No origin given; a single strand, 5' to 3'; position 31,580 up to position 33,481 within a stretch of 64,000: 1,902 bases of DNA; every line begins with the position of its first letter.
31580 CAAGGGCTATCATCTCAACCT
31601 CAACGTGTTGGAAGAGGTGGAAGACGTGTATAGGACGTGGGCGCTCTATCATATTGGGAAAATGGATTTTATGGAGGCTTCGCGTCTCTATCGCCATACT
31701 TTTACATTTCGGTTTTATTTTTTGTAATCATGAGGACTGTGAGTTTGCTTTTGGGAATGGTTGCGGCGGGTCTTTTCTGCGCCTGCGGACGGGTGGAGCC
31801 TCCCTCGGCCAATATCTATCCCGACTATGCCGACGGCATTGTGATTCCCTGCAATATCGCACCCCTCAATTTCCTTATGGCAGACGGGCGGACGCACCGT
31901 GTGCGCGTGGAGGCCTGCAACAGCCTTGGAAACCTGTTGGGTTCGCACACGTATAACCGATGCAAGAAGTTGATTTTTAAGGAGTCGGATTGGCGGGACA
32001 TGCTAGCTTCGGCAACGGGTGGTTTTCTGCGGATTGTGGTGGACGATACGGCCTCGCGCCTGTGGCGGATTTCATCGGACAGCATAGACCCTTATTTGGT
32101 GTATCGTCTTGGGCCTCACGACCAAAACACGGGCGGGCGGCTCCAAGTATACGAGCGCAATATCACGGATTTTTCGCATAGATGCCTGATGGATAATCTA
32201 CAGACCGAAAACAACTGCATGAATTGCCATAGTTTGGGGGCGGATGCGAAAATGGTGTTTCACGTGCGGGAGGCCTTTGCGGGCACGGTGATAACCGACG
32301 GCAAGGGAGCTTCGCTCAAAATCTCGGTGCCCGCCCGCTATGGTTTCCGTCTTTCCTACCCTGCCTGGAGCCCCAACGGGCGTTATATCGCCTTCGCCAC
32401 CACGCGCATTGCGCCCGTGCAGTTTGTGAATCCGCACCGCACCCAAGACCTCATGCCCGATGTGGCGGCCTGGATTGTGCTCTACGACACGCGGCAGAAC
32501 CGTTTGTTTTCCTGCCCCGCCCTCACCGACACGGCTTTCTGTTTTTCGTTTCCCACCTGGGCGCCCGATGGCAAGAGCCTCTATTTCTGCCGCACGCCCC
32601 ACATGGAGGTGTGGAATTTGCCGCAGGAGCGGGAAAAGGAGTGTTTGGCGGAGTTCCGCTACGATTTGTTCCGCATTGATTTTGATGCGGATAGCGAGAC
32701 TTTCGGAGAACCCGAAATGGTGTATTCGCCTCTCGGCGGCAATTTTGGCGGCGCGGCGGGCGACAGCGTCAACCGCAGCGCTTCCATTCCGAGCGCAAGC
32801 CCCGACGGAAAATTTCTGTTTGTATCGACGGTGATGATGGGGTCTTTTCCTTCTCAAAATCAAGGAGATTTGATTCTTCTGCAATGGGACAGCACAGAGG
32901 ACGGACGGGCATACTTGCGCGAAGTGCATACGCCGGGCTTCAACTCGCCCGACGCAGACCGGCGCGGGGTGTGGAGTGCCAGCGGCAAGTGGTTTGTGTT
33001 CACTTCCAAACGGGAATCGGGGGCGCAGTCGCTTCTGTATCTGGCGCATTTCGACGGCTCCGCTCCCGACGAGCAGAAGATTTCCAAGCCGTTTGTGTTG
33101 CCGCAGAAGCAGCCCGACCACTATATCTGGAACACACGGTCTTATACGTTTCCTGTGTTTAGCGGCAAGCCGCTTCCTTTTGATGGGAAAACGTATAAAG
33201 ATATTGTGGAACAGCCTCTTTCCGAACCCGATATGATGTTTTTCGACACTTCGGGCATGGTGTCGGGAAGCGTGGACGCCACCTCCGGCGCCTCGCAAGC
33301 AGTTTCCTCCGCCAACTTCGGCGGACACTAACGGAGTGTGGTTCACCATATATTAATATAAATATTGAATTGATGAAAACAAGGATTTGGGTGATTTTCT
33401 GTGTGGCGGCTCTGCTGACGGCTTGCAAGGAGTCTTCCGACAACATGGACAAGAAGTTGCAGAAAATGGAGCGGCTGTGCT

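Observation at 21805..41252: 19.5-kb array of co-duplicating gene pairs: polytopic membrane protein (M) plus CXXCH/TolB-like propeller lipoprotein (T)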

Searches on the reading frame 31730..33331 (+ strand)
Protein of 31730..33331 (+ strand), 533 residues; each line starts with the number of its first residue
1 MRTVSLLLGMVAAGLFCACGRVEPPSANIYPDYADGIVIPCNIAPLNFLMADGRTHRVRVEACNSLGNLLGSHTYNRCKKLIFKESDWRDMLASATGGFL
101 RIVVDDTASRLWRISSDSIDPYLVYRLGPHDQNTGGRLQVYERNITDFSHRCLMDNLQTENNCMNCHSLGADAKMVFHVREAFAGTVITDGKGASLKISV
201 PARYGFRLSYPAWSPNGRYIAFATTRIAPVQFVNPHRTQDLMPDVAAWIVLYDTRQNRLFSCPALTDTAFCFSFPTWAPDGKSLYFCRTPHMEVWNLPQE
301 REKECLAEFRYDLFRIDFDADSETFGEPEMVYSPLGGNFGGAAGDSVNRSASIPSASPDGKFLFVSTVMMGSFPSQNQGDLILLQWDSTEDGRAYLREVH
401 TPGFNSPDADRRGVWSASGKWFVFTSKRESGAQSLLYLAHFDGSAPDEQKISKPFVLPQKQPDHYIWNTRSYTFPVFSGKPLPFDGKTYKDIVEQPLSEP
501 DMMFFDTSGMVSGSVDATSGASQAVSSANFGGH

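Call 4: search_protein_families(library=pfam, max_evalue=0.1, proteins=[window:31730-33331:+])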
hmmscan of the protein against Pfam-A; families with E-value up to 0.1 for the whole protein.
window:31730-33331:+ (533 aa): 1 family
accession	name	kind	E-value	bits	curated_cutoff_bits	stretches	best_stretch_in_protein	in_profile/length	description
PF07676.18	PD40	-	1.4e-15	57.2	20.9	3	274-290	13-29/38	WD40-like Beta Propeller Repeat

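Call 5: search_protein_families(library=ncbifam, max_evalue=0.1, proteins=[window:31730-33331:+])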
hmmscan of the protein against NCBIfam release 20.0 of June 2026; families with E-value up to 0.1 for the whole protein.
window:31730-33331:+ (533 aa): 3 families
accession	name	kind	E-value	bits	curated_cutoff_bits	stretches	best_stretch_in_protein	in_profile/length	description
TIGR02800.1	propeller_TolB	equivalog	5.8e-06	25.5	343.15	0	405-444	276-313/418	Tol-Pal system beta propeller repeat protein TolB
NF002183.0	PRK01029.1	equivalog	0.0015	17.7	405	0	272-288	329-345/429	Tol-Pal system protein TolB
NF033523.0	lasso_peptidase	equivalog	0.0048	15.7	400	0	213-299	26-119/638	Atxe2 family lasso peptide isopeptidase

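Call 11: find_homologous_proteins(query=window:31730-33331:+, max_evalue=0.00001)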
Query window:31730-33331:+ (533 aa): 386 proteins with E <= 0.00001 among 8000 candidates; the best 120 are listed.
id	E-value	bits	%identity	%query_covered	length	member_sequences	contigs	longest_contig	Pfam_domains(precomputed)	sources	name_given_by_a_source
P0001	0.0e+0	1211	96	100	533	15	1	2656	PF07676.19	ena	-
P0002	5.1e-289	978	79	100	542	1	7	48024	PF07676.19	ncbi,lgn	-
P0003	1.2e-137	478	46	94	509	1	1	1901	PF07676.19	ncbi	-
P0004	9.0e-136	472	45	97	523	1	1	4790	PF26550.2,PF07676.19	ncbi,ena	-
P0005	2.4e-135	470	44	95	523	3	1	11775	PF26550.2,PF07676.19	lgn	-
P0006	4.3e-133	463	45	94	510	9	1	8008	PF07676.19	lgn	-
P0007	5.7e-129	449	43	94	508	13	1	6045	PF07676.19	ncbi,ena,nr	ncbi:MAG: hypothetical protein K2H68_02375 [Bacteroidales bacterium]|nr:hypothetical protein [Bacter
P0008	4.8e-109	384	42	90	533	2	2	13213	PF07676.19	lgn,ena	-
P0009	3.9e-108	381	42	94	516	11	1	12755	PF26550.2,PF07676.19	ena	-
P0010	8.2e-108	380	42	90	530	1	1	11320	PF07676.19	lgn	-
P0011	7.1e-107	376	42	90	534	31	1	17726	PF26550.2,PF07676.19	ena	-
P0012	2.2e-105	372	42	90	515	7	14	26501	PF26550.2,PF07676.19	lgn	-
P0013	1.1e-104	369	41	92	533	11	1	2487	PF26550.2,PF07676.19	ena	-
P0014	7.9e-104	366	38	97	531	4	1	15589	PF26550.2,PF07676.19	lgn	-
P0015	2.1e-103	365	41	90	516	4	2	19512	PF26549.1,PF26550.2,PF07676.19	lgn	-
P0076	2.3e-56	210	34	84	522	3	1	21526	PF26549.1,PF26550.2,PF07676.19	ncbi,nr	ncbi:MAG: hypothetical protein ONB12_06730 [candidate division KSB1 bacterium]|nr:hypothetical prote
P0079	4.1e-56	209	32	94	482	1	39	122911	PF26549.1,PF26550.2,PF07676.19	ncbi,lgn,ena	-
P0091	2.6e-55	206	30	88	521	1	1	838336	PF26549.1,PF00930.28,PF26550.2,PF07676.19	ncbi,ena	-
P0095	7.0e-55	205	32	87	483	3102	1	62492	PF26549.1,PF26550.2,PF07676.19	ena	-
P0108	1.4e-53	201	31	85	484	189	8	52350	PF26549.1,PF26550.2,PF07676.19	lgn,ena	-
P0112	3.8e-53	199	29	94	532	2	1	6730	PF26549.1,PF26550.2,PF07676.19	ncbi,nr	ncbi:MAG: cytochrome C biosynthesis protein [Anaerolineaceae bacterium]|nr:cytochrome C biosynthesis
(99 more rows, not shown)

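Call 12: search_protein_families(library=pfam, max_evalue=0.01, proteins=[P0095, P0112, P0079, P0091, P0076, P0002])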
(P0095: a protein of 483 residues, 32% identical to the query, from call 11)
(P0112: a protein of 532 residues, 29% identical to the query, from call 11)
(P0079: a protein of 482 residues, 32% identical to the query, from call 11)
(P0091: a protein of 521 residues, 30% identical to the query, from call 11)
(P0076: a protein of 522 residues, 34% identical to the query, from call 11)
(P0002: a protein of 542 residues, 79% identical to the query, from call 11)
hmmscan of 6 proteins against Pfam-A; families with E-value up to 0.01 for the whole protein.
P0095 (483 aa): 1 family
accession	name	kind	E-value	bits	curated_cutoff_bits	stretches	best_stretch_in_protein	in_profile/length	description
PF07676.18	PD40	-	2.4e-18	66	20.9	2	273-296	4-27/38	WD40-like Beta Propeller Repeat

P0112 (532 aa): 2 families
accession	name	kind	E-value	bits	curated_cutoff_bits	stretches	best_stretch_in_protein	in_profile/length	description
PF07676.18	PD40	-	2.8e-17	62.6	20.9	1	404-432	2-30/38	WD40-like Beta Propeller Repeat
PF00930.27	DPPIV_N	-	0.0002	20.7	22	0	268-317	22-68/354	Dipeptidyl peptidase IV (DPP IV) N-terminal region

P0079 (482 aa): 1 family
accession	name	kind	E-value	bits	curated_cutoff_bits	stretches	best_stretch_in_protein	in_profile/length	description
PF07676.18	PD40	-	6e-15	55.2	20.9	2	388-417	5-34/38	WD40-like Beta Propeller Repeat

P0091 (521 aa): 2 families
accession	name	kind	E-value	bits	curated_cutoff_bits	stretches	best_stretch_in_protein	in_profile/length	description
PF07676.18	PD40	-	3.9e-19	68.5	20.9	2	291-307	12-28/38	WD40-like Beta Propeller Repeat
PF00930.27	DPPIV_N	-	1.3e-07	31.2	22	0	384-423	22-60/354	Dipeptidyl peptidase IV (DPP IV) N-terminal region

P0076 (522 aa): 1 family
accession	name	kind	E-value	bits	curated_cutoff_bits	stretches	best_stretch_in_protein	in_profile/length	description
PF07676.18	PD40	-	6.6e-20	71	20.9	2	283-307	6-30/38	WD40-like Beta Propeller Repeat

P0002 (542 aa): 1 family
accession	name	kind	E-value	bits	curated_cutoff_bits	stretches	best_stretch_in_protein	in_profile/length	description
PF07676.18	PD40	-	4.7e-17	61.9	20.9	3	233-249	13-29/38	WD40-like Beta Propeller Repeat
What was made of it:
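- On c-type cytochrome: No Pfam cytochrome domain was found (calls 4, 12).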

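Call 13: search_protein_families(library=ncbifam, max_evalue=0.01, proteins=[P0095, P0112, P0079, P0091, P0076, P0002])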
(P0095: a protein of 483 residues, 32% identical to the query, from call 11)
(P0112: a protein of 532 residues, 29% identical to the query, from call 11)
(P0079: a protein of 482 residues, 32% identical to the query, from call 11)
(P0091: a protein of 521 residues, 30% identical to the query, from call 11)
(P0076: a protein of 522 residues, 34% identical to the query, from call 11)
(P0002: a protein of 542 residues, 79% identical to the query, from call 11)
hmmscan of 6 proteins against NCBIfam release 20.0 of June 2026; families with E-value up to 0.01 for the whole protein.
P0095 (483 aa): 4 families
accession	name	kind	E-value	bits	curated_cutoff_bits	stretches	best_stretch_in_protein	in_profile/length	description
TIGR02800.1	propeller_TolB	equivalog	2.3e-09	36.7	343.15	1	342-413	237-299/418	Tol-Pal system beta propeller repeat protein TolB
NF002183.0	PRK01029.1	equivalog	3e-05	23.2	405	1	279-412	282-390/429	Tol-Pal system protein TolB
NF053518.1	DipepPtdsDpp5Prph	equivalog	0.00013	20.6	900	0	252-297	224-267/655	dipeptidyl-peptidase Dpp5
NF033523.0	lasso_peptidase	equivalog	0.00047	19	400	0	283-374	24-122/638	Atxe2 family lasso peptide isopeptidase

P0112 (532 aa): 3 families
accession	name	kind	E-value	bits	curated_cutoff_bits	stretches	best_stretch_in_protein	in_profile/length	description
TIGR02800.1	propeller_TolB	equivalog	2e-10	40.2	343.15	1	363-433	239-301/418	Tol-Pal system beta propeller repeat protein TolB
NF002183.0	PRK01029.1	equivalog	9.1e-08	31.5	405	1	362-432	330-392/429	Tol-Pal system protein TolB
NF053518.1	DipepPtdsDpp5Prph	equivalog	8.1e-05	21.3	900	0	362-430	251-317/655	dipeptidyl-peptidase Dpp5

P0079 (482 aa): 2 families
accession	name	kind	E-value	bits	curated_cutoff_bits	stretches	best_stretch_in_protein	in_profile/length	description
TIGR02800.1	propeller_TolB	equivalog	1.7e-07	30.5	343.15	1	336-413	232-300/418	Tol-Pal system beta propeller repeat protein TolB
NF053607.1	CHU_0125_OmpA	equivalog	0.00041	19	620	1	269-416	267-401/639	CHU_0125 family OmpA-like outer membrane integrity protein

P0091 (521 aa): 5 families
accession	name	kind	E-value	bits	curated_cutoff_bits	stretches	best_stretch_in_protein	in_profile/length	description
TIGR02800.1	propeller_TolB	equivalog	2.3e-10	40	343.15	1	353-427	234-300/418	Tol-Pal system beta propeller repeat protein TolB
NF002183.0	PRK01029.1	equivalog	2.6e-07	30.1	405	1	330-425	259-346/429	Tol-Pal system protein TolB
NF053518.1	DipepPtdsDpp5Prph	equivalog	5.8e-07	28.4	900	0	294-425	201-317/655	dipeptidyl-peptidase Dpp5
NF053607.1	CHU_0125_OmpA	equivalog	0.00012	20.7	620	1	298-444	166-313/639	CHU_0125 family OmpA-like outer membrane integrity protein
NF052230.1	T9SS_PorE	exception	0.0013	17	600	0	282-306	274-297/648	PorE family type IX secretion system protein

P0076 (522 aa): 4 families
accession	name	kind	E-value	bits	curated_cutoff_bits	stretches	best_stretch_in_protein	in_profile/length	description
TIGR02800.1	propeller_TolB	equivalog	2.7e-10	39.8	343.15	0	350-425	232-299/418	Tol-Pal system beta propeller repeat protein TolB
NF002183.0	PRK01029.1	equivalog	5.4e-09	35.6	405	1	268-305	310-346/429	Tol-Pal system protein TolB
NF053518.1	DipepPtdsDpp5Prph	equivalog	0.00057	18.5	900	0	229-309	200-273/655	dipeptidyl-peptidase Dpp5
NF053607.1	CHU_0125_OmpA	equivalog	0.0066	15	620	0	279-307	267-295/639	CHU_0125 family OmpA-like outer membrane integrity protein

P0002 (542 aa): 2 families
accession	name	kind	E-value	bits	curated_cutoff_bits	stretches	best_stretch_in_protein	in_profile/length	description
TIGR02800.1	propeller_TolB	equivalog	1e-08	34.6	343.15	1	365-456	234-313/418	Tol-Pal system beta propeller repeat protein TolB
NF002183.0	PRK01029.1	equivalog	0.00032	19.9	405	0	232-247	330-345/429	Tol-Pal system protein TolB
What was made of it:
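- Closest known: PorE / CHU_0125-type Bacteroidota envelope proteins. Same: Weak NCBIfam hits were seen (calls 5, 13).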

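Call 14: find_encoding_contigs(protein=window:31730-33331:+, flank=10000, max_places=4)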
Protein window:31730-33331:+ (533 aa): 3 contigs read that carry it; 2 places shown.
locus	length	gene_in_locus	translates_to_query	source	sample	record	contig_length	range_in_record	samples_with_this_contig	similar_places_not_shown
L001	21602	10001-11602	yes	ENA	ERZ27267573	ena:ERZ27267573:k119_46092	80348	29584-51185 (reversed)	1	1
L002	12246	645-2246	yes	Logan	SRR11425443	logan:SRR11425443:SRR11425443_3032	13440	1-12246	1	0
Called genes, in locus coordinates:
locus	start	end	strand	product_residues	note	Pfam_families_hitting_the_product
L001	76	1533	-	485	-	PF19529:DUF6057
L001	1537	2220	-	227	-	-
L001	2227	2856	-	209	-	-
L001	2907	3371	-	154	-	-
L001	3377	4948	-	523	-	PF07676:PD40 (faint)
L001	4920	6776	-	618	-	PF19529:DUF6057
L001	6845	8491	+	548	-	PF26550:Tricorn_2nd (faint), PF07676:PD40 (faint)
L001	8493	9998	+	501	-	-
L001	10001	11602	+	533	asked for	PF07676:PD40 (faint)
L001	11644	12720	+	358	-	PF19529:DUF6057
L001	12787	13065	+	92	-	PF02604:PhdYeFM_antitox (faint)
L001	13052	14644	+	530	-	PF07676:PD40 (faint)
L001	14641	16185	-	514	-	PF07676:PD40 (faint)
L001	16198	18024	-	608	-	PF19529:DUF6057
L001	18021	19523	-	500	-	PF19529:DUF6057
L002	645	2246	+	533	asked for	PF07676:PD40 (faint)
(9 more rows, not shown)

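Call 15: find_encoding_contigs(protein=P0095, flank=8000, max_places=4)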
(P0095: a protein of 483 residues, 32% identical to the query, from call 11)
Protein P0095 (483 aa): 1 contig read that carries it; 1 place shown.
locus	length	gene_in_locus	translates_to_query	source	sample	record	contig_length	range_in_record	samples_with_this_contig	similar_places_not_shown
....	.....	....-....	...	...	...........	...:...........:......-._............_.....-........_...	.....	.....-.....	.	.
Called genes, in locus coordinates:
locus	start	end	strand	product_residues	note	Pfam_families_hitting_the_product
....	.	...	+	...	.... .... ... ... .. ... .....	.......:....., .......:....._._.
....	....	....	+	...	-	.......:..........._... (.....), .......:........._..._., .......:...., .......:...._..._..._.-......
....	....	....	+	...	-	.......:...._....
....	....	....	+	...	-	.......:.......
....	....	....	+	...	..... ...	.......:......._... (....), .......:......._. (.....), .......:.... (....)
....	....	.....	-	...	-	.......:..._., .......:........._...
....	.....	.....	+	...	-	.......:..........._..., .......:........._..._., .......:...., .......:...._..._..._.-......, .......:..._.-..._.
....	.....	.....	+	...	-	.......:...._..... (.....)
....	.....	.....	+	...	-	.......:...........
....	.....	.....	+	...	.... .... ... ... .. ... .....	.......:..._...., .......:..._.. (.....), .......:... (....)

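Call 16: find_encoding_contigs(protein=P0076, flank=8000, max_places=2)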
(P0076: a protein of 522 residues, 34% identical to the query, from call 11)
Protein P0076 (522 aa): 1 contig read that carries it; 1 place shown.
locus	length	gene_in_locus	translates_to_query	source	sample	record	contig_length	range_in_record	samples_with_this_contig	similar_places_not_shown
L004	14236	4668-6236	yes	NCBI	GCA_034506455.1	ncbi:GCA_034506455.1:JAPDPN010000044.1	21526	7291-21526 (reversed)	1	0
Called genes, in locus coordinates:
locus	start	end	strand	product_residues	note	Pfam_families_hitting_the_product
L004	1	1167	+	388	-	PF19529:DUF6057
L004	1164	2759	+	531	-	PF26550:Tricorn_2nd (weak), PF07676:PD40 (weak), PF26549:Tricorn_N (weak)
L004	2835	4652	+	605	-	PF19529:DUF6057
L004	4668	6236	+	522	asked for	PF26549:Tricorn_N (faint), PF26550:Tricorn_2nd, PF07676:PD40 (weak)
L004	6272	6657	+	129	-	-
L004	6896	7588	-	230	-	PF04542:Sigma70_r2, PF08281:Sigma70_r4_2, PF04545:Sigma70_r4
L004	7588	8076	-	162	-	PF00210:Ferritin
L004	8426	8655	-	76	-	PF12838:Fer4_7 (weak), PF12797:Fer4_2, PF12837:Fer4_6, PF13237:Fer4_10, PF00037:Fer4, PF14697:Fer4_21, PF12838:Fer4_7, PF13187:Fer4_9, +3 more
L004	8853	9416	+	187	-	PF00027:cNMP_binding, PF13545:HTH_Crp_2, PF00325:Crp (weak)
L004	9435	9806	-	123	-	PF02566:OsmC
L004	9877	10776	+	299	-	PF00730:HhH-GPD (weak)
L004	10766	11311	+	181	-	-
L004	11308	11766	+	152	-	PF01590:GAF, PF13185:GAF_2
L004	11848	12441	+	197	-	PF01066:CDP-OH_P_transf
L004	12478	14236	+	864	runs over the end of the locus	PF11897:DUF3417, PF00343:Phosphorylase, PF28476:GlgP_C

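Call 17: find_encoding_contigs(protein=P0091, flank=8000, max_places=2)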
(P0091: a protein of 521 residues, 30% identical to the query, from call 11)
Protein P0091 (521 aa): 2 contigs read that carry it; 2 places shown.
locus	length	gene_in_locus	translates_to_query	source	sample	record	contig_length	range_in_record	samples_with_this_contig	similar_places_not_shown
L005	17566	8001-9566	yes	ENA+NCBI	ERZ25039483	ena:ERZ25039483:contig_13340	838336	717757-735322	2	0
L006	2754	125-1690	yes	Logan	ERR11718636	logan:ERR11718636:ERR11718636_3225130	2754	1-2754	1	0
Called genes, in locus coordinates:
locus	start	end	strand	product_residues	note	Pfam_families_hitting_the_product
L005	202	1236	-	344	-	PF14100:DUF6807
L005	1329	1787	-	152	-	PF07980:SusD_RagB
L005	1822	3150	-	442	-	PF14322:SusD-like_3, PF07980:SusD_RagB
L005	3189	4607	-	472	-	PF00593:TonB_dep_Rec_b-barrel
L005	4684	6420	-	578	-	PF13620:CarboxypepD_reg, PF13715:CarbopepD_reg_2, PF07715:Plug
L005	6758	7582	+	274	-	-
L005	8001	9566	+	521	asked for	PF00930:DPPIV_N (faint), PF26550:Tricorn_2nd (weak), PF07676:PD40 (faint), PF26549:Tricorn_N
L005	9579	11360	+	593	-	PF19529:DUF6057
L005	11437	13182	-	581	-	PF14322:SusD-like_3, PF07980:SusD_RagB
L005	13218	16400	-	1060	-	PF13620:CarboxypepD_reg, PF13715:CarbopepD_reg_2, PF07715:Plug, PF00593:TonB_dep_Rec_b-barrel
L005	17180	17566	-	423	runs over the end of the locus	PF16153:DUF4861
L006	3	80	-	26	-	?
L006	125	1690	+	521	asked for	PF00930:DPPIV_N (faint), PF26550:Tricorn_2nd (weak), PF07676:PD40 (faint), PF26549:Tricorn_N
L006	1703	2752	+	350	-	?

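Call 18: find_encoding_contigs(protein=P0112, flank=8000, max_places=2)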
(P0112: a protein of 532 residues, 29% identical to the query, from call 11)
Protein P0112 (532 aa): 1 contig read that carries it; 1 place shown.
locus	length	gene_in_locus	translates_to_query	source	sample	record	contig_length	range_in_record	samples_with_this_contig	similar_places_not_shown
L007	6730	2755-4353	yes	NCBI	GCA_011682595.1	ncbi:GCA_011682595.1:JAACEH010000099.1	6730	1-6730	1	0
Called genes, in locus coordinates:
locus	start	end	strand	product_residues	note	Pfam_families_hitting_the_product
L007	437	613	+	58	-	-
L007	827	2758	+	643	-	PF19529:DUF6057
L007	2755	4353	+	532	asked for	PF26550:Tricorn_2nd (faint), PF26549:Tricorn_N, PF07676:PD40 (weak)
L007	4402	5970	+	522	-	PF19529:DUF6057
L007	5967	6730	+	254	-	?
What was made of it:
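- The pair also occurs in phyla that have no Sus-like systems (calls 16, 18).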

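Call 25: find_related_loci(query=A3, collection=genome_contigs, flank=8000)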
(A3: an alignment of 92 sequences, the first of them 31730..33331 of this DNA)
Query A3 (533 aa) in genome_contigs; peptide patterns used: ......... (x = any residue, [..] = any of these).
600 stretches matched a pattern (row limit reached: there are more); 577 encode a relative of the query (tblastn E <= 1e-3); the best 80 are kept; 80 distinct loci.
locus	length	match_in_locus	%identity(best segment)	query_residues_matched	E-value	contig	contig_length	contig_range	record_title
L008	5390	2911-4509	96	1-533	0e+0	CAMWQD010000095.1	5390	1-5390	MAG TPA_asm: uncultured Bacteroidales bacterium isolate SRR14411261_bin.9_metawrap_v1.3_MAG genome assembly, contig: NOD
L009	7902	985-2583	95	1-533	0e+0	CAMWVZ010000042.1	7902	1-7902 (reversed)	MAG TPA_asm: uncultured Bacteroidales bacterium isolate SRR14411283_bin.5_metawrap_v1.3_MAG genome assembly, contig: NOD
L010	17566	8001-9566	39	1-515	6e-111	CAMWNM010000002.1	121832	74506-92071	MAG TPA_asm: uncultured Bacteroidales bacterium isolate SRR14411247_bin.13_metawrap_v1.3_MAG genome assembly, contig: NO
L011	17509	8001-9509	33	27-505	4e-82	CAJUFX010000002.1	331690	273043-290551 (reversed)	MAG TPA_asm: uncultured Bacteroidales bacterium isolate MGBC139916 genome assembly, contig: MGBC139916.2, whole genome s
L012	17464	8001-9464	34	27-505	4e-78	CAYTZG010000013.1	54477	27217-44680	MAG TPA_asm: uncultured Bacteroidaceae bacterium isolate SRP199465_co2_811 genome assembly, contig: NODE_1156_length_544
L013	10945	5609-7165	32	4-508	1e-75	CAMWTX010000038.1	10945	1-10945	MAG TPA_asm: uncultured Bacteroidales bacterium isolate SRR14411283_bin.4_metawrap_v1.3_MAG genome assembly, contig: NOD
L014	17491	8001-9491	33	4-478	1e-69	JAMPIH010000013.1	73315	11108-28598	MAG: Bacteroides sp. isolate NALB_7963_6 Scaffold_#13__SCF_013___73315_bp, whole genome shotgun sequence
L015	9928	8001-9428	31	1-495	6e-68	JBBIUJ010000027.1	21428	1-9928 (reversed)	MAG: Prolixibacter sp. isolate QH2F170213_bin_50 NODE_1302_length_21428_cov_1.16459, whole genome shotgun sequence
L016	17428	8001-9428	30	1-495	6e-67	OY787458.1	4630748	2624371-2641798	MAG: Prolixibacteraceae bacterium isolate 3e180d78-b16b-4e2f-b019-31c500a4e19a genome assembly, chromosome: 1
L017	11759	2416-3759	30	24-496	1e-66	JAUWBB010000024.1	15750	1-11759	MAG: Bacteroidota bacterium isolate CSMAG_1309 CSMAG_1309_k141_227329_length_15750_cov_6.0000, whole genome shotgun sequ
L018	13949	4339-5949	30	2-522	3e-66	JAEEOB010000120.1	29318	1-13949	MAG: Bacteroidaceae bacterium isolate Tb.RUG.277 NODE_2783752_length_29318_cov_1.559076, whole genome shotgun sequence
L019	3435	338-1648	32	23-478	2e-66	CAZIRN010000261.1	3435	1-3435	MAG TPA_asm: uncultured Rikenella sp. isolate binchicken_co265_192 genome assembly, contig: NODE_34650_length_3435_cov_1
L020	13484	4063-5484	33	1-494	1e-65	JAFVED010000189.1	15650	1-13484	MAG: Bacteroidales bacterium isolate RGIG5088 Roe_deer_Rumen.Co__c1133466, whole genome shotgun sequence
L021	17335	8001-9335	33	29-496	1e-65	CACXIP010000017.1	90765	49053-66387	MAG: uncultured Prevotellaceae bacterium isolate RUG11288 genome assembly, contig: RUG11288_asm_17, whole genome shotgun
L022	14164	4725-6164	32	1-500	3e-65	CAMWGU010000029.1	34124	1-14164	MAG TPA_asm: uncultured Bacteroides sp. isolate SRR14411287_bin.12_metawrap_v1.3_MAG genome assembly, contig: NODE.147_l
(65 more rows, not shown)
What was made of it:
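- The pair also occurs in KSB1, Anaerolineaceae and Planctomycetaceae MAGs (calls 16, 18, 25).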
